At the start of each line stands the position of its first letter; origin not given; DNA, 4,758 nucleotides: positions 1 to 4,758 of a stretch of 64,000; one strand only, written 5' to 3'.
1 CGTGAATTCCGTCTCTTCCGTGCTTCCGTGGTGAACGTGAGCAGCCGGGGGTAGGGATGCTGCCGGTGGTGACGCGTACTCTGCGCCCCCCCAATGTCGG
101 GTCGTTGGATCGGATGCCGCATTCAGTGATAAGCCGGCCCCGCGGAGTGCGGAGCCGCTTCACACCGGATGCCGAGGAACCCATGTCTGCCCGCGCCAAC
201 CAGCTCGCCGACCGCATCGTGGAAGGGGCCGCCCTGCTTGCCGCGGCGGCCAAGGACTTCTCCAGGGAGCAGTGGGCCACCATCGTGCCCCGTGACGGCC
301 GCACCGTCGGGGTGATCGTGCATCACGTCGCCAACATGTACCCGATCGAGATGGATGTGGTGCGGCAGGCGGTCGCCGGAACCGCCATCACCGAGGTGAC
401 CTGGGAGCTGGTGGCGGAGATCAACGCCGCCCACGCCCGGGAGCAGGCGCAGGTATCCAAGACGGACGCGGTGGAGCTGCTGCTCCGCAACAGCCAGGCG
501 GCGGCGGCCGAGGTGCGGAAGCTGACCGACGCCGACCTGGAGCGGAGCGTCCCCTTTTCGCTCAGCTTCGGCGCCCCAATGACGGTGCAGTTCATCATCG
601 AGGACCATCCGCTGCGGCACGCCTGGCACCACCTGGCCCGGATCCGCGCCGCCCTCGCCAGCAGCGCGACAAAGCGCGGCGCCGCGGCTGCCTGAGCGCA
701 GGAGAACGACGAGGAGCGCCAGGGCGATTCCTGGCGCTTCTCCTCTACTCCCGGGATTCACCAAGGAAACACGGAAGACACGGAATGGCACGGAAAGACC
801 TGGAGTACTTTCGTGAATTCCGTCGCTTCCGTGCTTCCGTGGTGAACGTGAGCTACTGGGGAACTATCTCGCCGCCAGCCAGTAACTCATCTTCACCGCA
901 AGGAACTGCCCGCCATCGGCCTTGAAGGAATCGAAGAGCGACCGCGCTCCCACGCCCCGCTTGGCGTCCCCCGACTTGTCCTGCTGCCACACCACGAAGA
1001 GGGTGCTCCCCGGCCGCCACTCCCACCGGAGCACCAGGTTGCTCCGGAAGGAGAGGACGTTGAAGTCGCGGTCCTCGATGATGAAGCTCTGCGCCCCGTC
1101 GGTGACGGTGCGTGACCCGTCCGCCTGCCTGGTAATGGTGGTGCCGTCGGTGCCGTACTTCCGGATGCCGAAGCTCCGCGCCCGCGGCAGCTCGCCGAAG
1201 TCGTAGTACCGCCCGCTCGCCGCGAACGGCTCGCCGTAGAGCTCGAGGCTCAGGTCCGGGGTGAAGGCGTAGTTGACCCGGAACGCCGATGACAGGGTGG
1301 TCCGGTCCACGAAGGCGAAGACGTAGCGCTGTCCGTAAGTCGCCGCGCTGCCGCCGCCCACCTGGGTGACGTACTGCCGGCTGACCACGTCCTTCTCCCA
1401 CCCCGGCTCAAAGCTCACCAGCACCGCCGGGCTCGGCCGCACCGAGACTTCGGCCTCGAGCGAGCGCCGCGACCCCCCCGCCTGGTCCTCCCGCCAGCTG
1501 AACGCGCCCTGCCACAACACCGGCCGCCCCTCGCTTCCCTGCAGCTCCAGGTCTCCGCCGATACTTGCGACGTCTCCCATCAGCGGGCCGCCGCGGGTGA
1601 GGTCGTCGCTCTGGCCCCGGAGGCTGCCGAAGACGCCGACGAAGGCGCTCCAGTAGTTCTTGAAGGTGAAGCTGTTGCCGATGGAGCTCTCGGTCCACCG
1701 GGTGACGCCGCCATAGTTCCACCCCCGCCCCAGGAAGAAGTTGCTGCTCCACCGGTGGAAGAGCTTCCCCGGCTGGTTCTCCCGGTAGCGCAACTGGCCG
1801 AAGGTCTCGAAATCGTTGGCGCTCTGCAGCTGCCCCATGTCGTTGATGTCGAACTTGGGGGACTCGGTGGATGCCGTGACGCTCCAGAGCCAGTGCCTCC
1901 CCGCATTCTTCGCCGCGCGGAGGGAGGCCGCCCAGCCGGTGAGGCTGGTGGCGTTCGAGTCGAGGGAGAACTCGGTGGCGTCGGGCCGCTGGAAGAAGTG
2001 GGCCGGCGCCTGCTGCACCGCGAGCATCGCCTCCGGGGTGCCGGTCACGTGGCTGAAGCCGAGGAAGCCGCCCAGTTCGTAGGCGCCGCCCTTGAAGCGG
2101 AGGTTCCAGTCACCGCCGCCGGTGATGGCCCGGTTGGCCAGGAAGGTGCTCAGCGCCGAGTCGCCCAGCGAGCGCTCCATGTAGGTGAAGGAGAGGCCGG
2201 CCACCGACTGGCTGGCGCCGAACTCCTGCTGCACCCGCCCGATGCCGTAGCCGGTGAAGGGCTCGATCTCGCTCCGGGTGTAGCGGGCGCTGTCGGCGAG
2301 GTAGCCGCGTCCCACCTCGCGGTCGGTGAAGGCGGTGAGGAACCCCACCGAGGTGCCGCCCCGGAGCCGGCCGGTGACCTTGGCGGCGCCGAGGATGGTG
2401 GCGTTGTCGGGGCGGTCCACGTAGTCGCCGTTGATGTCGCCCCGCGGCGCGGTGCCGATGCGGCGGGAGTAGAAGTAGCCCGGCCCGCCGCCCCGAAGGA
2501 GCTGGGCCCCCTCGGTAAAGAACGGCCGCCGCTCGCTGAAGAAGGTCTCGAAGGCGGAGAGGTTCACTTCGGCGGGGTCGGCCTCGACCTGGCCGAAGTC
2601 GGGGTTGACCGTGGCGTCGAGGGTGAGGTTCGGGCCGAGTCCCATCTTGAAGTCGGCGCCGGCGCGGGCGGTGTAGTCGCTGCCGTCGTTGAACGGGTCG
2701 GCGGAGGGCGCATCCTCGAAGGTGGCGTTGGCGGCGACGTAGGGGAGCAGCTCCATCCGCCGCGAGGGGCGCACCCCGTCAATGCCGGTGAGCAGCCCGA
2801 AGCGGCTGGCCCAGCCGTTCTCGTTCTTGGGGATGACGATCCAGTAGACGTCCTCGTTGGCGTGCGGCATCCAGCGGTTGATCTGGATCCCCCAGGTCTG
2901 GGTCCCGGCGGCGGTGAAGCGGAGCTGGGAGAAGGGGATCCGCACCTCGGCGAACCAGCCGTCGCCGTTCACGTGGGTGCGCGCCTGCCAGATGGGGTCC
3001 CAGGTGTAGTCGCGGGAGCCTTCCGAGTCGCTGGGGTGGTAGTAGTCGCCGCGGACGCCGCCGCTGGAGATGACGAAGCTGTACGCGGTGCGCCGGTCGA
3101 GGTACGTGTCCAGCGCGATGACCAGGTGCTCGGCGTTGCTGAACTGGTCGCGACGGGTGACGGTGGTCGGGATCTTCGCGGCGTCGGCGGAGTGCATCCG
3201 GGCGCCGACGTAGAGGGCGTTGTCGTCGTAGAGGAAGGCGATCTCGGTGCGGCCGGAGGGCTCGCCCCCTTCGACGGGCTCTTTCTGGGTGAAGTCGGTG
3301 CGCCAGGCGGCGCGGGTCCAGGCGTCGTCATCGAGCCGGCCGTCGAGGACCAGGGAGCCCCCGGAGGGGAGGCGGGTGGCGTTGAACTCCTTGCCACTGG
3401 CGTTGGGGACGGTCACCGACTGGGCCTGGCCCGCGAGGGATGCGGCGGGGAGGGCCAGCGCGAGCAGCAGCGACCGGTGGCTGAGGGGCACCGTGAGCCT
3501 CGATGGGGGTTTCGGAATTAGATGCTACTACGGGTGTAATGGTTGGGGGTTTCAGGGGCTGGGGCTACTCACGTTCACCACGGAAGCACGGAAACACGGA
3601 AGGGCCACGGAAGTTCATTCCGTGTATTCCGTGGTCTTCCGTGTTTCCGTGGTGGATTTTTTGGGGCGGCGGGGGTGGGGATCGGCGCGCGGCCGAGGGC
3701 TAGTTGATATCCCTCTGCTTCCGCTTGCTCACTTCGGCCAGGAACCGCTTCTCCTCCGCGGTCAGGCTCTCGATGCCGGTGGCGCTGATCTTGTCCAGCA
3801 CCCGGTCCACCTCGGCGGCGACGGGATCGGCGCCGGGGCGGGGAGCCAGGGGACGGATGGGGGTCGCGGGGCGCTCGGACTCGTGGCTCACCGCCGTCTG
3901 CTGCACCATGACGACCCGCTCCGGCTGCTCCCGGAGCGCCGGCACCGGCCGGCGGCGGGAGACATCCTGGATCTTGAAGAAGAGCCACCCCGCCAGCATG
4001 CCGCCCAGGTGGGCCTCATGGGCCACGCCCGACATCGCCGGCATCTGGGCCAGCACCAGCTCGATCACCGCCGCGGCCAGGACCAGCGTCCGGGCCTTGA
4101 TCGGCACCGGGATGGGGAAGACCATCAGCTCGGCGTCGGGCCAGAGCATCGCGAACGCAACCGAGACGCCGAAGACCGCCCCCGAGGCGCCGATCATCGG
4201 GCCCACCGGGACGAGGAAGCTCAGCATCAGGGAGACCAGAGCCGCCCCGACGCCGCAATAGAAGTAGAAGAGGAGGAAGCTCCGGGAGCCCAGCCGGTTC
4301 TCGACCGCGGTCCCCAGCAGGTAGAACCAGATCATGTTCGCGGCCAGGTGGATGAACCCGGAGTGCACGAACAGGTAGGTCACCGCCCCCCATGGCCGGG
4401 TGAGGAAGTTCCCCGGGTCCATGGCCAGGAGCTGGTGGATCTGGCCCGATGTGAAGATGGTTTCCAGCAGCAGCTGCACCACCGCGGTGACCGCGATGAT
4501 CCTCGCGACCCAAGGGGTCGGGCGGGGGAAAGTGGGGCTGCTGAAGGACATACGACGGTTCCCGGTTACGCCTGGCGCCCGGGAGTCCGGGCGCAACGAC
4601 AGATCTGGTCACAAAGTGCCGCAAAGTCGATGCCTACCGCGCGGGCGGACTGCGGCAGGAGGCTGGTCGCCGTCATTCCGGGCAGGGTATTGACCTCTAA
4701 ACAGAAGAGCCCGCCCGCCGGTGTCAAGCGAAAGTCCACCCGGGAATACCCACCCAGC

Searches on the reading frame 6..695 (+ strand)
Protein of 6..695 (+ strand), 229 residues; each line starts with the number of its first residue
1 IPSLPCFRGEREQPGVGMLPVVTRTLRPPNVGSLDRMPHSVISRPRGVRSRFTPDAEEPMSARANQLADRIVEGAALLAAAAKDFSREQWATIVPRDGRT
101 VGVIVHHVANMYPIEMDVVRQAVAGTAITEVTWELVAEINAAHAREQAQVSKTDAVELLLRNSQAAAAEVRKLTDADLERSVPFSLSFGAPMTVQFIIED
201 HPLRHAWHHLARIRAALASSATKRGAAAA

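Call 23: search_protein_families(library=pfam, proteins=[window:6-695:+], max_evalue=0.001)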
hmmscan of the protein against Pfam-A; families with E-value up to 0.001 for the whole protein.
window:6-695:+ (229 aa): 1 family
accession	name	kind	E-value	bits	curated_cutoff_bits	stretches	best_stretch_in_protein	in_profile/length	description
PF12867.12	DinB_2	-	3.4e-09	37.7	24.8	1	74-211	5-126/128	DinB superfamily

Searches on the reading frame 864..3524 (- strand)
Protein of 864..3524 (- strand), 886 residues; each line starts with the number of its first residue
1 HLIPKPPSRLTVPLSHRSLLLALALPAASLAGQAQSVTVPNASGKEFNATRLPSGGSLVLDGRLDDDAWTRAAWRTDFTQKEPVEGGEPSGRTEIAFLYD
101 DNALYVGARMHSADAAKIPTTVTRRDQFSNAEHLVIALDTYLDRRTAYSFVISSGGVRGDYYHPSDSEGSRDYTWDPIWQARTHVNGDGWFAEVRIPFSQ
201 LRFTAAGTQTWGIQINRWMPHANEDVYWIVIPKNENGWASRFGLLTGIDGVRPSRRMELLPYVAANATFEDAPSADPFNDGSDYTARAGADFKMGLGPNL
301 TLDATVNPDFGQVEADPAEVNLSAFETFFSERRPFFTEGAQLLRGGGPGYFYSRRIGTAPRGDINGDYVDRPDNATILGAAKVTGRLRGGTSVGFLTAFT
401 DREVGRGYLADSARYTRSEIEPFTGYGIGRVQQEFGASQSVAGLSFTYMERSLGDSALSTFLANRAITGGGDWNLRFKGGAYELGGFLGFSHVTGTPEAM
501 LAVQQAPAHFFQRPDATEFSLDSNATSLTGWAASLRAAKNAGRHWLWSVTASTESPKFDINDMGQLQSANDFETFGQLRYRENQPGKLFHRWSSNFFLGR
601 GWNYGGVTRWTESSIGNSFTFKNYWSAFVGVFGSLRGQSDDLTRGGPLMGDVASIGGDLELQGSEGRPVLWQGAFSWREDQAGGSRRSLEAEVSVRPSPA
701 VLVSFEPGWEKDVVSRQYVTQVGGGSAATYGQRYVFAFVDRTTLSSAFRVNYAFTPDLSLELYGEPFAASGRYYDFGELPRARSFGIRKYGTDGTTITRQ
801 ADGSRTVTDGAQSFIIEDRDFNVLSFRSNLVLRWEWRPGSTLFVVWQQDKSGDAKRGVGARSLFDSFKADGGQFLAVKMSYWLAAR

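Call 23: search_protein_families(library=pfam, proteins=[window:864-3524:-], max_evalue=0.001)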
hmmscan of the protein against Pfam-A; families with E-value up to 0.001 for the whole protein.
window:864-3524:- (886 aa): 1 family
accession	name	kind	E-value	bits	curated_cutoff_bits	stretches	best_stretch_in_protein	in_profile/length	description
PF19313.5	DUF5916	-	2.9e-62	211.6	22.6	1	254-883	2-563/572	Domain of unknown function (DUF5916)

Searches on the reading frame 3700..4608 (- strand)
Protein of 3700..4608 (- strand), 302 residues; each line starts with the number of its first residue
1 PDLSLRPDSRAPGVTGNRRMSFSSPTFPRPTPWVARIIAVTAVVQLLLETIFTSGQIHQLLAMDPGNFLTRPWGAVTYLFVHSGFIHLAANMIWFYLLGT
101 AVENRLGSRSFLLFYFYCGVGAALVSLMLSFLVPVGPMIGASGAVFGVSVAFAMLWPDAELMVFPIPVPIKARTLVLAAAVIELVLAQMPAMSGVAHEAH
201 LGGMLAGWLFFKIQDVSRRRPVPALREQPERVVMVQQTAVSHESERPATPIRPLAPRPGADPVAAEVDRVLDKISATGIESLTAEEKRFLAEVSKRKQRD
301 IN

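Call 23: search_protein_families(library=pfam, proteins=[window:3700-4608:-], max_evalue=0.001)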
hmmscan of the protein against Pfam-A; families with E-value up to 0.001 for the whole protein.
window:3700-4608:- (302 aa): 3 families
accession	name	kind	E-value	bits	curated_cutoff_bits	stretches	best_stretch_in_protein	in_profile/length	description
PF01694.28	Rhomboid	-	6.3e-30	104.7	22.6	1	71-210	3-136/143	Rhomboid domain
PF20216.3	DUF6576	-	4.2e-09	36.8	27.3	1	265-296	16-47/47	Family of unknown function (DUF6576)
PF08551.15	DUF1751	-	2.3e-05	25.3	22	1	65-133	1-69/99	Eukaryotic integral membrane protein (DUF1751)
